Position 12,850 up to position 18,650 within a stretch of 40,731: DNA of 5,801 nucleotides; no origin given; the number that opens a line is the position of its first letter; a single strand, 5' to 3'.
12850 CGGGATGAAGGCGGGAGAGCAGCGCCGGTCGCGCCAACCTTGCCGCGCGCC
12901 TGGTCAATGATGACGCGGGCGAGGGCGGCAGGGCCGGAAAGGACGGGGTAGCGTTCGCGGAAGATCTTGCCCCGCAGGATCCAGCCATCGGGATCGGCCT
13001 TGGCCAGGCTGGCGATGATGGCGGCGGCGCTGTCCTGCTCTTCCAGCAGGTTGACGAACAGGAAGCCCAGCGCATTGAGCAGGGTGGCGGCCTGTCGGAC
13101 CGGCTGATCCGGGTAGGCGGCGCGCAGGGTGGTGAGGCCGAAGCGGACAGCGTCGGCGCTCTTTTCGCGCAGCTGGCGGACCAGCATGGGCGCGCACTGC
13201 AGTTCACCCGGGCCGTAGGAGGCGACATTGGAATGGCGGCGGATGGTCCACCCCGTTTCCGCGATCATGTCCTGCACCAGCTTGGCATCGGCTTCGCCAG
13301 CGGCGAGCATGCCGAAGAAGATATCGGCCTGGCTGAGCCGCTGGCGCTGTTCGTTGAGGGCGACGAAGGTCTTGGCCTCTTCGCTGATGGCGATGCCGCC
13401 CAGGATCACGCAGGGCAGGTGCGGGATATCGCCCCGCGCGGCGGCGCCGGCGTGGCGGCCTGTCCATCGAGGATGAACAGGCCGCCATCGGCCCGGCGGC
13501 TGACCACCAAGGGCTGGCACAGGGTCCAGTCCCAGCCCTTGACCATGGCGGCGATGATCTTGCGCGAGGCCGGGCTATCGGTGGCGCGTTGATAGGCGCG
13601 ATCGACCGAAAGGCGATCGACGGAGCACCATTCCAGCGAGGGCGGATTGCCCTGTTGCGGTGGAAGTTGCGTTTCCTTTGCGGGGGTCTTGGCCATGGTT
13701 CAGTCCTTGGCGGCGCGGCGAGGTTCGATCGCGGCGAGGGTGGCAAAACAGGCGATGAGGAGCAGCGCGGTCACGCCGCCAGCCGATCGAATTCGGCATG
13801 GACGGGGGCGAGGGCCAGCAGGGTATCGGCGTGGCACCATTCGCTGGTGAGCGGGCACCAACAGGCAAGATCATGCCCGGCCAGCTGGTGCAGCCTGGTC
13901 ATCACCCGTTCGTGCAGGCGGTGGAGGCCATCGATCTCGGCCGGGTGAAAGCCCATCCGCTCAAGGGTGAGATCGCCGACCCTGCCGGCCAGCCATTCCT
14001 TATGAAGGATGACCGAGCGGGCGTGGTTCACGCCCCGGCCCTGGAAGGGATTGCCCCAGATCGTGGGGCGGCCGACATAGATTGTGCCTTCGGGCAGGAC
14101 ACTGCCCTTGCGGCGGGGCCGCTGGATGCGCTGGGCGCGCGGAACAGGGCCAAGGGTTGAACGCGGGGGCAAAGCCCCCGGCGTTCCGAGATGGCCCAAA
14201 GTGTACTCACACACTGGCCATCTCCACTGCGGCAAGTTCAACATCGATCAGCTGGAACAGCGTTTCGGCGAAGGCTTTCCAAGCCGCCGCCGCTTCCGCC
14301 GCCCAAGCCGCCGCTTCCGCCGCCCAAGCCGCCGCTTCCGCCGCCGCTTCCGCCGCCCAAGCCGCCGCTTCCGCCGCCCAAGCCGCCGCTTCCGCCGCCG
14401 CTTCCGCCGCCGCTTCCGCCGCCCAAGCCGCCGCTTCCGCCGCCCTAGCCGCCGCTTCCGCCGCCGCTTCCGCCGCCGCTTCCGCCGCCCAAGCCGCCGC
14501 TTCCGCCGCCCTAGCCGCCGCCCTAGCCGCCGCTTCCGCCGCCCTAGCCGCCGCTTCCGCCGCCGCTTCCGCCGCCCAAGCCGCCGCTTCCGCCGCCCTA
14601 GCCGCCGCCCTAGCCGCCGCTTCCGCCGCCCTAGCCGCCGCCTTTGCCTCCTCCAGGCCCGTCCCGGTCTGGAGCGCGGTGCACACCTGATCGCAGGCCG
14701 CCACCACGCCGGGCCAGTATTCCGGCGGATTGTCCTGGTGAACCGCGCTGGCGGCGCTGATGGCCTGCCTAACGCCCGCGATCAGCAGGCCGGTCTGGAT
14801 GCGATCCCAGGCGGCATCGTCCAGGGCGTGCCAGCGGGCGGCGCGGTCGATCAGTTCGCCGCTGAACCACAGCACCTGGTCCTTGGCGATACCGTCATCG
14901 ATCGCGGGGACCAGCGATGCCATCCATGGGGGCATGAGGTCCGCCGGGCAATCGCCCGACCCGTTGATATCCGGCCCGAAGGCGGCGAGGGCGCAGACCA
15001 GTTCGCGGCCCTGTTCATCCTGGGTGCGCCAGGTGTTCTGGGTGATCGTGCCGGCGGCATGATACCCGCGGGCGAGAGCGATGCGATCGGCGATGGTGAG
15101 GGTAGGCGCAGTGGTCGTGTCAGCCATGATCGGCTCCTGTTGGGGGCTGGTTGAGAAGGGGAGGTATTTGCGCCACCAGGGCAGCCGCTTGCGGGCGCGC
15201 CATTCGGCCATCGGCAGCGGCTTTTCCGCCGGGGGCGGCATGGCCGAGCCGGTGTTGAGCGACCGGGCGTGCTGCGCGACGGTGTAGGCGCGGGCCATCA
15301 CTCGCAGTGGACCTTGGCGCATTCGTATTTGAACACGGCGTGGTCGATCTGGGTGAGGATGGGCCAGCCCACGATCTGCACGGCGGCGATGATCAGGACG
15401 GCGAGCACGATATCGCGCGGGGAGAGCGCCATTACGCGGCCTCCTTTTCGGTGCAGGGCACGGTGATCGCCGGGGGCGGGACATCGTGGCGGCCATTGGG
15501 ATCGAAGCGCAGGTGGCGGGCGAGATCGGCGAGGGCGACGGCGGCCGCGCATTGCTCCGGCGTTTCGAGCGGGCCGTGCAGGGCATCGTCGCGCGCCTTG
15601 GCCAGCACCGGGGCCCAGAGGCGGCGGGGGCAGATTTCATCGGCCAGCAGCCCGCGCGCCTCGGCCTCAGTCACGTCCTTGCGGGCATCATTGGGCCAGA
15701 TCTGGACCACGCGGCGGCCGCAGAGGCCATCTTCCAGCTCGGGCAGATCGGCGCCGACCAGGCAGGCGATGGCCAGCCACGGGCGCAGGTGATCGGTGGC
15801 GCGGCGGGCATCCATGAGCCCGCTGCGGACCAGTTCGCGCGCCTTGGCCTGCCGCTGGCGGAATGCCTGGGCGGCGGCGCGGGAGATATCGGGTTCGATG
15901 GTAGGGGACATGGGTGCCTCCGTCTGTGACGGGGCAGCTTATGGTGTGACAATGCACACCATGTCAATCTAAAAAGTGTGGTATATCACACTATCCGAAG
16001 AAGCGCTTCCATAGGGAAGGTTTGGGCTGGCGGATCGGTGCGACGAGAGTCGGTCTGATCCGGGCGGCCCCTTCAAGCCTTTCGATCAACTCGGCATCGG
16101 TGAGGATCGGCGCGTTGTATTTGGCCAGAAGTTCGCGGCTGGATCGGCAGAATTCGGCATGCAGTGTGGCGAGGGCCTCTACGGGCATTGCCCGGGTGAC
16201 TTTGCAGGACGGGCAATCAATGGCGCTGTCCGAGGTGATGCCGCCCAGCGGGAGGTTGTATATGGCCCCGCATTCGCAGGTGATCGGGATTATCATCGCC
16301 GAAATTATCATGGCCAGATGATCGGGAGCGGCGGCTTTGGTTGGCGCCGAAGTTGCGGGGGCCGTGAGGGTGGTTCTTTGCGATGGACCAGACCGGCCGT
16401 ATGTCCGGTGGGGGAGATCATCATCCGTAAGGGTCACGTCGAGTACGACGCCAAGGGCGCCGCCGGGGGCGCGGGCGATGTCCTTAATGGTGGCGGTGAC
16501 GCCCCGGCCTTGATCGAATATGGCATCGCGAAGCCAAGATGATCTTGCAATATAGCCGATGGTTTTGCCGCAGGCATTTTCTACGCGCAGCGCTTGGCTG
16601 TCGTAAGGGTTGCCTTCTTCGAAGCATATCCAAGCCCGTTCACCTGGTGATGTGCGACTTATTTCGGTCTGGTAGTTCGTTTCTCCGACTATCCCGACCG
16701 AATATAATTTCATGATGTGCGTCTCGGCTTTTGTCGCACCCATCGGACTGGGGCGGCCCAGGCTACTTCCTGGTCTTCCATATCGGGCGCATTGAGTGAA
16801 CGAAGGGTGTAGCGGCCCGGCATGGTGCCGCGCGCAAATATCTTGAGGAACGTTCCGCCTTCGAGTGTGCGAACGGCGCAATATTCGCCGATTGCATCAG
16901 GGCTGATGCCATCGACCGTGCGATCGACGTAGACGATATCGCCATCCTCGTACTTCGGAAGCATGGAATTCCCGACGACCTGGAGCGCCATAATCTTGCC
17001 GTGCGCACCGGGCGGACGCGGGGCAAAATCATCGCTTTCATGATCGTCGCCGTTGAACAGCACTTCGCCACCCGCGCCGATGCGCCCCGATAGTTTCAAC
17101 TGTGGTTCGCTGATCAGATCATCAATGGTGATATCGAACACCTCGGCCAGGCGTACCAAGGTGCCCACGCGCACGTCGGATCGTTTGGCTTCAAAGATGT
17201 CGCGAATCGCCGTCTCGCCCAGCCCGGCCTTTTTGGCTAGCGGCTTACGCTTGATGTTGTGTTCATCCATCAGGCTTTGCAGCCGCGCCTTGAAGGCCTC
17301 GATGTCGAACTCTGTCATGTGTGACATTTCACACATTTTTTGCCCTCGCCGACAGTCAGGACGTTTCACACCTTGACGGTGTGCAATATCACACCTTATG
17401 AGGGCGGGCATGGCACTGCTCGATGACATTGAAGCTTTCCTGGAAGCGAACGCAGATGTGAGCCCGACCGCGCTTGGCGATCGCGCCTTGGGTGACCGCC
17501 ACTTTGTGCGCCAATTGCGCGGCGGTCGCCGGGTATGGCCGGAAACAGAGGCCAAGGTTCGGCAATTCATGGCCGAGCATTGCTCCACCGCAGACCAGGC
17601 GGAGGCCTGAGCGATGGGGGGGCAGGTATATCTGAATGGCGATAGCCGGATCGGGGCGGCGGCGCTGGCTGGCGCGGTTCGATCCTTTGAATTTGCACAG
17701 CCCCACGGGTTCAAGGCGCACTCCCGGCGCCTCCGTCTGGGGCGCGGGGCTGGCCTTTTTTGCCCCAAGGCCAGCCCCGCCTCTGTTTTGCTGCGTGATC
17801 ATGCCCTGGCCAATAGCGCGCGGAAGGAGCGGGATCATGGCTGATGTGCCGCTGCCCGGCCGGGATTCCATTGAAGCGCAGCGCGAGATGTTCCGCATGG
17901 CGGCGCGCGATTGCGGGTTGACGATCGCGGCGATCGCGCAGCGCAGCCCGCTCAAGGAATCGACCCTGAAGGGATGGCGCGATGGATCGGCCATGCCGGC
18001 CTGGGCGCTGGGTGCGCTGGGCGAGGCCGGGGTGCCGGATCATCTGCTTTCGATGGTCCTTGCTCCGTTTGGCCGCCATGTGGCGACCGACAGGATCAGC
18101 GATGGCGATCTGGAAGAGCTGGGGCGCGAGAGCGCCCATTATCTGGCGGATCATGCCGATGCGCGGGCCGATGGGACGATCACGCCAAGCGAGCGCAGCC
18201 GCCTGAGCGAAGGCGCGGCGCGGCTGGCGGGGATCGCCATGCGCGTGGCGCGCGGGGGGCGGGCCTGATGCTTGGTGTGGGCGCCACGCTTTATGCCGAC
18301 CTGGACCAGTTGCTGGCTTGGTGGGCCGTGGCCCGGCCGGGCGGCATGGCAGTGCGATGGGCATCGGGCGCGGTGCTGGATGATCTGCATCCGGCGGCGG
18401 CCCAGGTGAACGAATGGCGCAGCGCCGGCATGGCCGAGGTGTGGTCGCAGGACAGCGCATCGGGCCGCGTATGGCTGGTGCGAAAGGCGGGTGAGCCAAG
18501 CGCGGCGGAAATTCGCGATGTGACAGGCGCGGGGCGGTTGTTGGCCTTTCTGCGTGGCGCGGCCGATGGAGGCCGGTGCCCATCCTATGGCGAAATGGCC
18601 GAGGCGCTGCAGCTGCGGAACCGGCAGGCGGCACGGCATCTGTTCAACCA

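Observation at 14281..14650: In-frame nested microsatellite encoding an (E/R/W)-polyalanine helix in an early-left gene of unknown function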

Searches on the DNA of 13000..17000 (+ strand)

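Call 11: search_dna_similar(query=window:13000-17000:+, collection=phages, mode=distant)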
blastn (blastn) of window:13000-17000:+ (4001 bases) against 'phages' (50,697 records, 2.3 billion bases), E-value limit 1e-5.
Records with a match: 19; places in all: 19; records where one place covers at least 80% of the query: 0.
Best place of each record, by identity: 60-80% 19.
By first word of the organism name: Mycobacterium 18; Mycolicibacterium 1.
By host as written in the record: Mycobacterium smegmatis mc2 155 16; Mycobacterium smegmatis mc2155 1; Mycobacterium smegmatis mc#155 1; Mycolicibacterium smegmatis MC2 155 1.
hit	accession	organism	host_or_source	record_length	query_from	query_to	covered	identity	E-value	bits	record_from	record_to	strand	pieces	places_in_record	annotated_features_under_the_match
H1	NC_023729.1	Mycobacterium phage Charlie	Mycobacterium smegmatis mc2 155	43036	1046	1137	2%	78.5%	2e-10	75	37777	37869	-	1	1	57: DUF4326 domain-containing protein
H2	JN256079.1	Mycobacterium phage Charlie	Mycobacterium smegmatis mc2 155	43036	1046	1137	2%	78.5%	2e-10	75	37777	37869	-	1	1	57: hypothetical protein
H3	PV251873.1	Mycobacterium phage Bosection6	Mycobacterium smegmatis mc2 155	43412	1046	1137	2%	78.5%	2e-10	75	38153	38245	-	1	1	55: hypothetical protein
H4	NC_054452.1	Mycobacterium phage Andies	Mycobacterium smegmatis mc2 155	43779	1044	1137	2%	75.8%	4e-7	65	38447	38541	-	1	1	hypothetical protein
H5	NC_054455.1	Mycobacterium phage Tapioca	Mycobacterium smegmatis mc2 155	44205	1044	1137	2%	75.8%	4e-7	65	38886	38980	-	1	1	58: hypothetical protein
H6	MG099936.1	Mycobacterium phage Andies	Mycobacterium smegmatis mc2 155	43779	1044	1137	2%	75.8%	4e-7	65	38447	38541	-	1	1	hypothetical protein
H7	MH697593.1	Mycobacterium phage Tapioca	Mycobacterium smegmatis mc2 155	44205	1044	1137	2%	75.8%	4e-7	65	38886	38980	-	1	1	58: hypothetical protein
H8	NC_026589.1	Mycobacterium phage Sbash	Mycobacterium smegmatis mc2 155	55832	1047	1137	2%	77.2%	3e-8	69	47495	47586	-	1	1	73: hypothetical protein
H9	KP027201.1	Mycobacterium phage Sbash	Mycobacterium smegmatis mc2 155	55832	1047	1137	2%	77.2%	3e-8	69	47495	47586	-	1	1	73: hypothetical protein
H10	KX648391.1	Mycobacterium phage Tortellini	Mycobacterium smegmatis mc2 155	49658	1049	1140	2%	75.3%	5e-6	62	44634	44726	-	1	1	hypothetical protein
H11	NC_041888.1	Mycobacterium phage Tortellini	Mycobacterium smegmatis mc2 155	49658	1049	1140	2%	75.3%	5e-6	62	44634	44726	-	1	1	hypothetical protein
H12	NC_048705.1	Mycobacterium phage TChen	Mycobacterium smegmatis mc2 155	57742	1049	1137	2%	76.7%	4e-7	65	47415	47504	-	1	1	73: hypothetical protein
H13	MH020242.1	Mycobacterium phage Misha28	Mycobacterium smegmatis mc2 155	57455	1049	1137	2%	76.7%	4e-7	65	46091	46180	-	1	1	74: hypothetical protein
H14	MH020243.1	Mycobacterium phage TootsiePop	Mycobacterium smegmatis mc2 155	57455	1049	1137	2%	76.7%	4e-7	65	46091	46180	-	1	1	74: hypothetical protein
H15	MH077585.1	Mycobacterium phage TChen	Mycobacterium smegmatis mc2 155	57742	1049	1137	2%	76.7%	4e-7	65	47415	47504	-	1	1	73: hypothetical protein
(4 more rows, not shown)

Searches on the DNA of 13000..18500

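Call 77: search_rna_families(source=window, start=13000, end=18500, threshold=gathering)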
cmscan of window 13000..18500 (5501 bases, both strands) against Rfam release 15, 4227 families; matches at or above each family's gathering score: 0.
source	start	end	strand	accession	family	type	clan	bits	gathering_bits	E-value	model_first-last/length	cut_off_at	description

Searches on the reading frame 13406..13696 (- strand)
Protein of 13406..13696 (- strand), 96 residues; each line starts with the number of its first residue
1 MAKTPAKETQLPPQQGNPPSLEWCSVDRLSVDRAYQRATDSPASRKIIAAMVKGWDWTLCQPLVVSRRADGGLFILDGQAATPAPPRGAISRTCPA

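Call 5: search_protein_families(library=pfam, proteins=[window:13406-13696:-], max_evalue=0.01)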
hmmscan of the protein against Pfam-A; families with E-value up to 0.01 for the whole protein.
window:13406-13696:- (96 aa): 0 families

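Call 6: search_protein_families(library=phrogs, proteins=[window:13406-13696:-], max_evalue=0.01)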
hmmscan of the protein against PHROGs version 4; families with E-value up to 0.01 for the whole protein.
window:13406-13696:- (96 aa): 2 families
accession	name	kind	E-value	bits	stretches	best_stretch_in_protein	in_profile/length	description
phrog_1033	-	DNA, RNA and nucleotide metabolism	2.7e-05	25.1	1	17-79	29-90/334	ParB-like partition protein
phrog_2558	-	unknown function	0.00059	19.8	1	25-79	49-98/342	-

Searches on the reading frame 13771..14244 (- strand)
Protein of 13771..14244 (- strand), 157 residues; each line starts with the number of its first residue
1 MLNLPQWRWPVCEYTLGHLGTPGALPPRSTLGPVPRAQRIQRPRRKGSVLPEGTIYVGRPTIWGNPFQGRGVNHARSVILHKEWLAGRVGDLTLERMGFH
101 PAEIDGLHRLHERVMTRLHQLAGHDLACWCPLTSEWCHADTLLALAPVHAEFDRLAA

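Call 5: search_protein_families(library=pfam, proteins=[window:13771-14244:-], max_evalue=0.01)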
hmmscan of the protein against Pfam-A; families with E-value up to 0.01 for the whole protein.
window:13771-14244:- (157 aa): 1 family
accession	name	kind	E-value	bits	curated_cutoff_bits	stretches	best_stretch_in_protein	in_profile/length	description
PF14216.11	DUF4326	-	4.5e-16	59.7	25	1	44-143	2-81/82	Domain of unknown function (DUF4326)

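Call 6: search_protein_families(library=phrogs, proteins=[window:13771-14244:-], max_evalue=0.01)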
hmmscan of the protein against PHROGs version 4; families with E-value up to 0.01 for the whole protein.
window:13771-14244:- (157 aa): 2 families
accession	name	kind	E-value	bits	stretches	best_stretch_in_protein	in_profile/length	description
phrog_464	-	unknown function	2.3e-23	84.3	1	37-146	192-285/322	unknown function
phrog_32227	-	unknown function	7e-15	56.4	1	33-146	106-220/230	-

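Call 53: search_protein_families(library=padloc, proteins=[window:13771-14244:-], max_evalue=0.01)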
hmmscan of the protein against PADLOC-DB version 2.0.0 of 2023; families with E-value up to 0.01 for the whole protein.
window:13771-14244:- (157 aa): 0 families

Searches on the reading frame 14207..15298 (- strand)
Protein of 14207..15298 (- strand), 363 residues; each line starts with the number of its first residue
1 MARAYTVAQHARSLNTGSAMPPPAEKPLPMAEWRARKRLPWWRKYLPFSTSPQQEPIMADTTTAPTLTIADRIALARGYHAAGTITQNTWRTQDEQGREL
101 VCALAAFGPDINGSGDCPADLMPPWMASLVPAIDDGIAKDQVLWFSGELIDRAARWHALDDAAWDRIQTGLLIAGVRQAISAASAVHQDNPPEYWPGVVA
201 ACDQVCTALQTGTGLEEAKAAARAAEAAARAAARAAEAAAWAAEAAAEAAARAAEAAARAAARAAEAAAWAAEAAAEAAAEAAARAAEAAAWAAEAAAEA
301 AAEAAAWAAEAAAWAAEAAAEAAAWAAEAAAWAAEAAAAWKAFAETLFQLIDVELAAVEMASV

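Call 5: search_protein_families(library=pfam, proteins=[window:14207-15298:-], max_evalue=0.01)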
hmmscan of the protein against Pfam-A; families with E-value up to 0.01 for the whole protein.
window:14207-15298:- (363 aa): 0 families

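Call 6: search_protein_families(library=phrogs, proteins=[window:14207-15298:-], max_evalue=0.01)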
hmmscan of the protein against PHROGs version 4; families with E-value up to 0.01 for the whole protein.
window:14207-15298:- (363 aa): 0 families

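Call 12: search_protein_families(library=ncbifam, proteins=[window:14207-15127:-], max_evalue=0.1)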
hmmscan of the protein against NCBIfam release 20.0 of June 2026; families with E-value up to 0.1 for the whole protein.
window:14207-15127:- (306 aa): 0 families

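Call 22: predict_structure(alignment_id=A1)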
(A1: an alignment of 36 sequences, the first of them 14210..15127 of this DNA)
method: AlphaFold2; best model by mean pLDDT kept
length: 306 residues; sequences in the alignment: 36
mean_pLDDT: 87.9   pTM: 0.76
mean pLDDT of the five models: 87.9, 86.0, 84.7, 83.0, 81.8
residues with pLDDT >= 90: 202; 70-90: 78; 50-70: 14; < 50: 12
segments of 3 or more residues with pLDDT < 50: 218-226
pLDDT, mean of each block of 10 residues (from residue 1): 67 95 93 78 86 84 90 93 96 95 96 97 93 94 96 95 93 93 93 87 79 60 47 77 88 91 93 92 96 98 93
secondary structure, 60 per line:
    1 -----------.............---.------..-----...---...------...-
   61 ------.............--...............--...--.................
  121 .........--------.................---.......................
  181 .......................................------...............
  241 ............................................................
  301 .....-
elements in order: H12-24 E42-44 H67-79 H82-96 H104-129 H138-154 H158-219 H226-305

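Call 26: fold_search(model_id=the predicted structure, library=pdb)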
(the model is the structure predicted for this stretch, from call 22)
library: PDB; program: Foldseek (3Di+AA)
matches with E <= 10: 7; with E <= 0.001: 0
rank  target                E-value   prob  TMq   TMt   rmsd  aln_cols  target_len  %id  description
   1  8qb9_A                3.9e+00  0.02  0.09  0.10  22.8       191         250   12  Helical reconstruction of yeast eisosome protein Pil1 bound to membrane composed of lipid mixture -PIP2/+sterol (DOPC, (released 2024-07-24)
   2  7udn_B                5.3e+00  0.08  0.11  0.12  20.5       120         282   20  Crystal structure of designed helical repeat protein RPB_PLP1_R6 in alternative conformation 2 (released 2023-03-22)
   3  6s3l_F                7.2e+00  0.02  0.09  0.10  16.0        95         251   15  Structure of the core of the flagellar export apparatus from Vibrio mimicus, the FliPQR-FlhB complex. (released 2020-03-25)
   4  7udl_A                7.9e+00  0.06  0.15  0.16  12.5       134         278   16  Crystal structure of designed helical repeat protein RPB_PLP1_R6 bound to PLPx6 peptide (released 2023-03-22)
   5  3plt_A                8.4e+00  0.01  0.07  0.09  23.1       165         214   13  Crystal structure of Lsp1 from Saccharomyces cerevisiae (released 2011-06-22)
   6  7udm_A                9.8e+00  0.03  0.10  0.11  20.1       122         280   20  Crystal structure of designed helical repeat protein RPB_PLP1_R6 in alternative conformation 1 (with peptide) (released 2023-03-22)
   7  9g2r_F                9.8e+00  0.02  0.12  0.14  23.2       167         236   10  Endophilin B1 dimers bound to nanodiscs (released 2024-08-07)

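Call 31: search_protein_families(library=pfam, alignment_id=A4, max_evalue=0.01)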
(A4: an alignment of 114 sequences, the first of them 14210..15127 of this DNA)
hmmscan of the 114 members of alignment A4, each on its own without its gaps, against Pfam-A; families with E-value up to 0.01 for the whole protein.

A. member 1, window:14210-15127:- (306 aa): 0 families

B. families by the number of members that match (of 114 scanned): 2 families
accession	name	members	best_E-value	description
PF05004.19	IFRD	1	0.0058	Interferon-related developmental regulator (IFRD)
PF20271.3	CATASP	1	0.0084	CATRA-Associated Small Protein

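Call 32: search_solved_structures(query=A4, max_evalue=10)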
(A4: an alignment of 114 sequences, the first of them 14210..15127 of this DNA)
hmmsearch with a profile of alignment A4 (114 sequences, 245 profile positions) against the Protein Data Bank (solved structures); distinct sequences matched with E-value up to 10: 7.
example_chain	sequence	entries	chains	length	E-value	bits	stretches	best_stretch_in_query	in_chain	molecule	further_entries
4v7h_BM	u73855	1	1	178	0.026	17.6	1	105-197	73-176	60S ribosomal protein L16(A)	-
9vke_A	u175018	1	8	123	0.78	12.8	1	128-208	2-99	De novo designed zinc hydrolase 11-7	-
4v7h_BF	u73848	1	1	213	0.9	12.6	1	158-208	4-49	60S ribosomal protein L7(A)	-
7unh_A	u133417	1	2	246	1.2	12.2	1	111-234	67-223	SP2 designed chlorophyll dimer protein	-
5cwo_A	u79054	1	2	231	1.4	11.9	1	132-229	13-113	Designed helical repeat protein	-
8e1e_A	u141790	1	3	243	1.6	11.8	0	109-158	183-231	SG122_C3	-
7uni_A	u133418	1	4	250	1.7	11.7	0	111-234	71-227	SP2-ZnPPaM designed chlorophyll dimer protein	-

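Call 53: search_protein_families(library=padloc, proteins=[window:14207-15298:-], max_evalue=0.01)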
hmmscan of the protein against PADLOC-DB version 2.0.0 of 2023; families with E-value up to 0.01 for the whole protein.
window:14207-15298:- (363 aa): 0 families
